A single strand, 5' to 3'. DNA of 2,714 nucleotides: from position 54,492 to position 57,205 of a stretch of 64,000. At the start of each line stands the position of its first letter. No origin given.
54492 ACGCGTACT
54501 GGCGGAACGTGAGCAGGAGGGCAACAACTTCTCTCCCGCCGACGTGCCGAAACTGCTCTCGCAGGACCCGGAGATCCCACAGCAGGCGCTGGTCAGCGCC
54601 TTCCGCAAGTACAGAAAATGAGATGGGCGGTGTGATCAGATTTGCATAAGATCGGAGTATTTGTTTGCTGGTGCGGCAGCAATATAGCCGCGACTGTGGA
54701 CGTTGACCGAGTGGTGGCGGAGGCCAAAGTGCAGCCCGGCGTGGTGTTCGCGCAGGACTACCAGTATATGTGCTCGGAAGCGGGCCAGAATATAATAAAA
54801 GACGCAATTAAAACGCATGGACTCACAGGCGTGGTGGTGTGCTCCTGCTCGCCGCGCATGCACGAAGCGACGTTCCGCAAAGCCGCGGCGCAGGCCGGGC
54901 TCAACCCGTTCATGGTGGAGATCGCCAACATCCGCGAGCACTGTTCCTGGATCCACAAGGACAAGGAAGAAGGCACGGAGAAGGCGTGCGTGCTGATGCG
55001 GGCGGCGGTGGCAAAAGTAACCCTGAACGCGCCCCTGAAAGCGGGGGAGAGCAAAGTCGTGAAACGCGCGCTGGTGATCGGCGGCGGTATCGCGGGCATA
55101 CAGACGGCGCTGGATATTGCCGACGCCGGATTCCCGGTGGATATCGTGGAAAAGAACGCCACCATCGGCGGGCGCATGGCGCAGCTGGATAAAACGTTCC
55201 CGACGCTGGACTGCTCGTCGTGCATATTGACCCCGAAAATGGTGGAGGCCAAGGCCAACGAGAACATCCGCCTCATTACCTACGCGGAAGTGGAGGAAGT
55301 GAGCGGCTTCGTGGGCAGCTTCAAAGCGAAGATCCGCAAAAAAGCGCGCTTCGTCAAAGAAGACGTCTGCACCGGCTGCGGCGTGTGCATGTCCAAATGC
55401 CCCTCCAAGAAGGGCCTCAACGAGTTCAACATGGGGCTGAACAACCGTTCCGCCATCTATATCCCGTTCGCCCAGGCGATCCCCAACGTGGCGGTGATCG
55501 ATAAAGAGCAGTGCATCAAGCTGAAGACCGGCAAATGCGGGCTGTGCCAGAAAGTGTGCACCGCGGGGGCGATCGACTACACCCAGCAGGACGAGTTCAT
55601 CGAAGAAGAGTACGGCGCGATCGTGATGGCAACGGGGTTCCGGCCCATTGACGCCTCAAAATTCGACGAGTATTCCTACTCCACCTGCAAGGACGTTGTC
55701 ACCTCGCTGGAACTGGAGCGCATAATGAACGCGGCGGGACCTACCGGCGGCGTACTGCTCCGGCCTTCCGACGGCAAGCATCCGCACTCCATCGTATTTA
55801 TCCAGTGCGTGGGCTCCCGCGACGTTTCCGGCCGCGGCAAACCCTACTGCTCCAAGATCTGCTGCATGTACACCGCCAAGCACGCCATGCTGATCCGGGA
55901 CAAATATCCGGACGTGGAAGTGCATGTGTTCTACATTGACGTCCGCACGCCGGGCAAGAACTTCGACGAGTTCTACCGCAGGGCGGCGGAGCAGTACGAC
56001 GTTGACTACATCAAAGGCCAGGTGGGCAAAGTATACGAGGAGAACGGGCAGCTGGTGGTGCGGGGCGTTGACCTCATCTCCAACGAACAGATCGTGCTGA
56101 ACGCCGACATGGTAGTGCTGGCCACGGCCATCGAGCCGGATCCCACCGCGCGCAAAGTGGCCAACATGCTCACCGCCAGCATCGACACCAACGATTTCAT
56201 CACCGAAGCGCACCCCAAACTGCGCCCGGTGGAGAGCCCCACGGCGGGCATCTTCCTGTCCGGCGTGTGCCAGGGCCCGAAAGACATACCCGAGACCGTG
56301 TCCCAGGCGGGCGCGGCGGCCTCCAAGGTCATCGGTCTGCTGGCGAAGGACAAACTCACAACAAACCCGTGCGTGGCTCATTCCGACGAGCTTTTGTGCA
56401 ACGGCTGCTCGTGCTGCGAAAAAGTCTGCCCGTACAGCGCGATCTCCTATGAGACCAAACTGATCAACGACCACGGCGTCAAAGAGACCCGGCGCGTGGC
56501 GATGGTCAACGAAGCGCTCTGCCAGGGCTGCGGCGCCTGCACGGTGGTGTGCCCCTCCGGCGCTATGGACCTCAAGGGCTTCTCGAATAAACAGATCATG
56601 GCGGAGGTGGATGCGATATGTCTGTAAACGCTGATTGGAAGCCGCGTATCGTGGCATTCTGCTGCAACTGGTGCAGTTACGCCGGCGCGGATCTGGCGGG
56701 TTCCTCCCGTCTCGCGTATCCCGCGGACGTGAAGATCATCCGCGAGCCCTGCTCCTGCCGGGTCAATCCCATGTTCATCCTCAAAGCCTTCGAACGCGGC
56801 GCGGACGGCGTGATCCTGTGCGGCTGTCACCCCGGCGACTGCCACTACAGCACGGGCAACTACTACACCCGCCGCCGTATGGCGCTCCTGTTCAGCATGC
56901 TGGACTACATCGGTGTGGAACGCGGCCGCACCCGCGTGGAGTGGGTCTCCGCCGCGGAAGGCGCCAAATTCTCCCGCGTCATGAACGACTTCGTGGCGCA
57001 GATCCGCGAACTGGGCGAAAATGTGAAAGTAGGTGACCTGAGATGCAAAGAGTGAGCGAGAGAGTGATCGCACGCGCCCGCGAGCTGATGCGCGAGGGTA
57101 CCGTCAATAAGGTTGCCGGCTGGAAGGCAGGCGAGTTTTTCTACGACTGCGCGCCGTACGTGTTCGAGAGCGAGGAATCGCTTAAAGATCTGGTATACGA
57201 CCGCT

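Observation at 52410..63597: Ten-gene ldh / hdrBCA-mvhD / Flx- and Asr-like / frdBA-like / AAE-transporter operon: candidate novel flavin-based electron-bifurcating fumarate (or related enoate/dicarboxylate) reductase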

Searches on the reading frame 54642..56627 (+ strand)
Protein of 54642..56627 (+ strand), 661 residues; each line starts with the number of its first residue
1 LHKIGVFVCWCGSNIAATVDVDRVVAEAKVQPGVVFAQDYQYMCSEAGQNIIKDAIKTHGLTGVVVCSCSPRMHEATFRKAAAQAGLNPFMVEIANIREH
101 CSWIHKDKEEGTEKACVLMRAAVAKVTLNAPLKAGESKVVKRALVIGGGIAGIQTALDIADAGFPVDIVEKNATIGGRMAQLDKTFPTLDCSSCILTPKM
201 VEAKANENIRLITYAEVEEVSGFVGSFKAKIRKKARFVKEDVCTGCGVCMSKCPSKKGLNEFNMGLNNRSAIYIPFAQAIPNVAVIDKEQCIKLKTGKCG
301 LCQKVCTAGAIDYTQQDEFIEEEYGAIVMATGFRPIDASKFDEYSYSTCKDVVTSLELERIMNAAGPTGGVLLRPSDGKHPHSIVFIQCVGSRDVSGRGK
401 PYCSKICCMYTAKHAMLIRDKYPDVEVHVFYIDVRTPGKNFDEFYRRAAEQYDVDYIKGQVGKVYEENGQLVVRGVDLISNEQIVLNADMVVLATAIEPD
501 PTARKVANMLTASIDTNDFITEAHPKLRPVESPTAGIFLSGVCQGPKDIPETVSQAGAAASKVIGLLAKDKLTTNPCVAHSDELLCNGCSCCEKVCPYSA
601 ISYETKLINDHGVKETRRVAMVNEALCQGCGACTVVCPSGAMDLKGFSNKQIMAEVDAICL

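Call 3: search_protein_families(library=pfam, proteins=[window:54642-56627:+])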
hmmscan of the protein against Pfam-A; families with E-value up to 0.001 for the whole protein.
window:54642-56627:+ (661 aa): 17 families
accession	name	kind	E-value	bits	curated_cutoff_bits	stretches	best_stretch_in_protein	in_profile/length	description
PF00037.32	Fer4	-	2.4e-15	56.1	21.1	2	622-642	3-23/24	4Fe-4S binding domain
PF12838.12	Fer4_7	-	1.7e-14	54.5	27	1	586-641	2-52/52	4Fe-4S dicluster domain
PF12837.12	Fer4_6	-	7.7e-13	48.1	25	1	622-641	4-23/24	4Fe-4S binding domain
PF07992.20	Pyr_redox_2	-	1e-10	42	26.1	1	143-338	3-114/291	Pyridine nucleotide-disulphide oxidoreductase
PF12797.12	Fer4_2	-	1.1e-10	41.1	24.5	0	236-255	3-22/22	4Fe-4S binding domain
PF14697.11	Fer4_21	-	1.3e-10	41.6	35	0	233-255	31-53/59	4Fe-4S dicluster domain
PF13484.11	Fer4_16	-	1.1e-09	39.3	30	0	243-308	2-65/66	4Fe-4S double cluster binding domain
PF13237.11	Fer4_10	-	1.5e-09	38.1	25.5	0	622-641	4-25/53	4Fe-4S dicluster domain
PF13187.11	Fer4_9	-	3.7e-08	33.7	27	1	586-642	2-52/52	4Fe-4S dicluster domain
PF13183.11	Fer4_8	-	1.9e-06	28.8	27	1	586-640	5-67/68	4Fe-4S dicluster domain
PF12798.12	Fer4_3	-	2.1e-06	28.6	27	0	627-641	1-15/15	4Fe-4S binding domain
PF13450.12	NAD_binding_8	-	2.9e-06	27.9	21.9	1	145-182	1-38/68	NAD(P)-binding Rossmann-like domain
PF25160.1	LdpA_Fe-S-bd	-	3.4e-06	27.2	27.6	0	591-643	8-44/49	LdpA Fe-S cluster-binding domain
PF01266.30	DAO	-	3.8e-05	23.8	27.9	1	143-176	2-35/353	FAD dependent oxidoreductase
PF12831.13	FAD_oxidored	-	0.00011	22.1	27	1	144-180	3-39/416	FAD dependent oxidoreductase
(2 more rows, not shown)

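Call 4: search_protein_families(library=ncbifam, proteins=[window:54642-56627:+])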
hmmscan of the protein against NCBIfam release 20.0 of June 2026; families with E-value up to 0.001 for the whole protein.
window:54642-56627:+ (661 aa): 64 families (the best 25 are shown)
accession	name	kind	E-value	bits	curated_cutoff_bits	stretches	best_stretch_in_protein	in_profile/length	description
NF040770.1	hetero_SS_HdrA2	exception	2.9e-240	799.5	1100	1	3-659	1-640/777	CoB-CoM heterodisulfide reductase HdrA2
NF041778.1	hetero_SS_HdrA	equivalog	9e-189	628.9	1400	1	2-659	6-650/771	ferredoxin:CoB-CoM heterodisulfide reductase subunit HdrA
NF041891.1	hdrA_Methbact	equivalog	1.9e-176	588.5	1300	1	3-659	2-635/762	ferredoxin:CoB-CoM heterodisulfide reductase subunit HdrA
NF042909.1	FMH_DH_FwdF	exception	1.7e-14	53.7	375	2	583-645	14-75/336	tungsten-dependent formylmethanofuran dehydrogenase subunit FwdF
TIGR01971.1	NuoI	subfamily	1.7e-10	40.5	113.05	2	585-644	43-100/121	NADH-quinone oxidoreductase, chain I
TIGR04105.1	FeFe_hydrog_B1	subfamily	9.6e-09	34.4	450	1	578-646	136-209/462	monomeric [FeFe] hydrogenase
TIGR02734.1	crtI_fam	subfamily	9.9e-09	34.4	238.1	1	143-202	1-61/504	phytoene desaturase family protein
NF005560.0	PRK07233.1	equivalog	2.1e-08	33.5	252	1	143-183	3-43/435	hypothetical protein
NF045637.1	carotdesatCrtDProt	equivalog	3.3e-08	32.5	580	1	144-201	2-59/485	1-hydroxycarotenoid 3,4-desaturase CrtD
TIGR02936.1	fdxN_nitrog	equivalog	3.4e-08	33.5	80.55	0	619-653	15-49/91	ferredoxin III, nif-specific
NF038196.1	ferrodoxin_EFR1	subfamily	5.1e-08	33.2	75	0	585-646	185-233/242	EFR1 family ferrodoxin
NF040864.1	HgcB_ferredoxin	equivalog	6e-08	32.4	99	1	583-645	13-64/93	mercury methylation ferredoxin HgcB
NF058655.1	CrtID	equivalog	1.1e-07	31.1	640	1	144-190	2-48/478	bifunctional phytoene desaturase/3,4-desaturase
NF006221.0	PRK08348.1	subfamily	1.5e-07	31.2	124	1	585-644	45-94/136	NADH-plastoquinone oxidoreductase subunit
NF005503.0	PRK07118.1-2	equivalog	1.9e-07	30.6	252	1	231-319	157-237/292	RnfABCDGE type electron transport complex subunit B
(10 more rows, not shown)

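Call 38: search_solved_structures(query=window:54642-56627:+, max_evalue=1e-20, show_alignments=1)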
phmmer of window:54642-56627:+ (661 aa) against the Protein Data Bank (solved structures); distinct sequences matched with E-value up to 1e-20: 6.
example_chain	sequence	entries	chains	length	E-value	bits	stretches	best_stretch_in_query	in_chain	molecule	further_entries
5odc_A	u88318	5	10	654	3.9e-207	692.9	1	3-658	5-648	Heterodisulfide reductase, subunit A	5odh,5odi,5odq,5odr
8rvu_a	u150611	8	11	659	2.3e-203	680.4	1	3-658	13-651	H(2):CoB-CoM heterodisulfide,ferredoxin reductase subunit A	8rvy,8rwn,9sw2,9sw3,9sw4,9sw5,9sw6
8rvv_A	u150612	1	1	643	2.6e-203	680.3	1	3-658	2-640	H(2):CoB-CoM heterodisulfide,ferredoxin reductase subunit A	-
9sfi_A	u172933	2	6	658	4.8e-185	619.9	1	3-659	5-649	CoB--CoM heterodisulfide reductase iron-sulfur subunit A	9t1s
7bkb_A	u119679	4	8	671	4.3e-181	606.8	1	3-659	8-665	CoB--CoM heterodisulfide reductase iron-sulfur subunit A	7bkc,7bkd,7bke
6tjr_A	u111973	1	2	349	3e-40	141.5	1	326-566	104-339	Fumarate reductase/succinate dehydrogenase flavoprotein domain protein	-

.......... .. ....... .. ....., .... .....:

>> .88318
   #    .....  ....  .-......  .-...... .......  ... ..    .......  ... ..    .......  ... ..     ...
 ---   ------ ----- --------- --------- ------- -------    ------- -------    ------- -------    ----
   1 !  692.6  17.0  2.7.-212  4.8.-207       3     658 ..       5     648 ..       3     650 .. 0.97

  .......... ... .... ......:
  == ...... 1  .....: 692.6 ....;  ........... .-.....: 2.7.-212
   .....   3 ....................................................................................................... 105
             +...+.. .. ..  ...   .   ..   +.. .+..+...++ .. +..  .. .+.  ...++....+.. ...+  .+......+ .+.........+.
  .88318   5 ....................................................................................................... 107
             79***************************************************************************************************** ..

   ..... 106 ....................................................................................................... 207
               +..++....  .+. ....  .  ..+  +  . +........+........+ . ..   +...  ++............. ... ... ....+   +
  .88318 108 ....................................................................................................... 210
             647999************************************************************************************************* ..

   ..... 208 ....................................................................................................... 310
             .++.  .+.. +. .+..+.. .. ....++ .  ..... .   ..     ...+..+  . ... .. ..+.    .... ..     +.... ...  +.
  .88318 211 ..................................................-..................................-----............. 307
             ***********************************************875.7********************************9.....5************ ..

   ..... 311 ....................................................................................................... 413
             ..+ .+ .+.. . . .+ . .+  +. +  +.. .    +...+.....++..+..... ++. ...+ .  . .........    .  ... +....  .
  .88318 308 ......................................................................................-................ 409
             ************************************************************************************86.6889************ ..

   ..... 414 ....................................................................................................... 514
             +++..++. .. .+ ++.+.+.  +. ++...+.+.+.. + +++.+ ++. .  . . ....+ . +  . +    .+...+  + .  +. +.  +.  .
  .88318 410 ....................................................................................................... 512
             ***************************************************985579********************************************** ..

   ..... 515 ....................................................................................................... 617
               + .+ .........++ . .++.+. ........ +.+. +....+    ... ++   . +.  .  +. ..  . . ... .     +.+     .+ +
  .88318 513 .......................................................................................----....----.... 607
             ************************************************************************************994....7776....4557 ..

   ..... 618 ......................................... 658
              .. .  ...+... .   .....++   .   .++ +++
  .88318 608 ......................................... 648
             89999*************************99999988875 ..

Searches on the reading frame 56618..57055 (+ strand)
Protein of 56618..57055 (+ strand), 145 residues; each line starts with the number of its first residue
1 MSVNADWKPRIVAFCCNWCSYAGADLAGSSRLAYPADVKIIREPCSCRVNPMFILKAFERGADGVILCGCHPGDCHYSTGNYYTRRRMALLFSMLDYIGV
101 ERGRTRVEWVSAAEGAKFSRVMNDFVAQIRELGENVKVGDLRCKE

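Call 3: search_protein_families(library=pfam, proteins=[window:56618-57055:+])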
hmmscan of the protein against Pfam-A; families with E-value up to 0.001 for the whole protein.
window:56618-57055:+ (145 aa): 1 family
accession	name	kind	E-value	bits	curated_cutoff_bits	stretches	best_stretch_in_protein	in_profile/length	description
PF02662.21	FlpD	-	2e-53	180.1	22.3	1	11-133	1-123/123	Methyl-viologen-reducing hydrogenase, delta subunit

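Call 4: search_protein_families(library=ncbifam, proteins=[window:56618-57055:+])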
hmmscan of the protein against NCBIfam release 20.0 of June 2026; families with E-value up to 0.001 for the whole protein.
window:56618-57055:+ (145 aa): 4 families
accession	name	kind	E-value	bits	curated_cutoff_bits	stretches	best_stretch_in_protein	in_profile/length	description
NF040770.1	hetero_SS_HdrA2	exception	8.7e-51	172.9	1100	1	6-134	645-773/777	CoB-CoM heterodisulfide reductase HdrA2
NF045873.1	F420_non_VhuD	exception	8.7e-35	119.7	215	1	9-135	2-128/132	F420-non-reducing hydrogenase iron-sulfur subunit VhuD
NF041891.1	hdrA_Methbact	equivalog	1.2e-10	40.3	1300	1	10-107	645-736/762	ferredoxin:CoB-CoM heterodisulfide reductase subunit HdrA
NF041778.1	hetero_SS_HdrA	equivalog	4.3e-07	28.1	1400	1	11-71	656-716/771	ferredoxin:CoB-CoM heterodisulfide reductase subunit HdrA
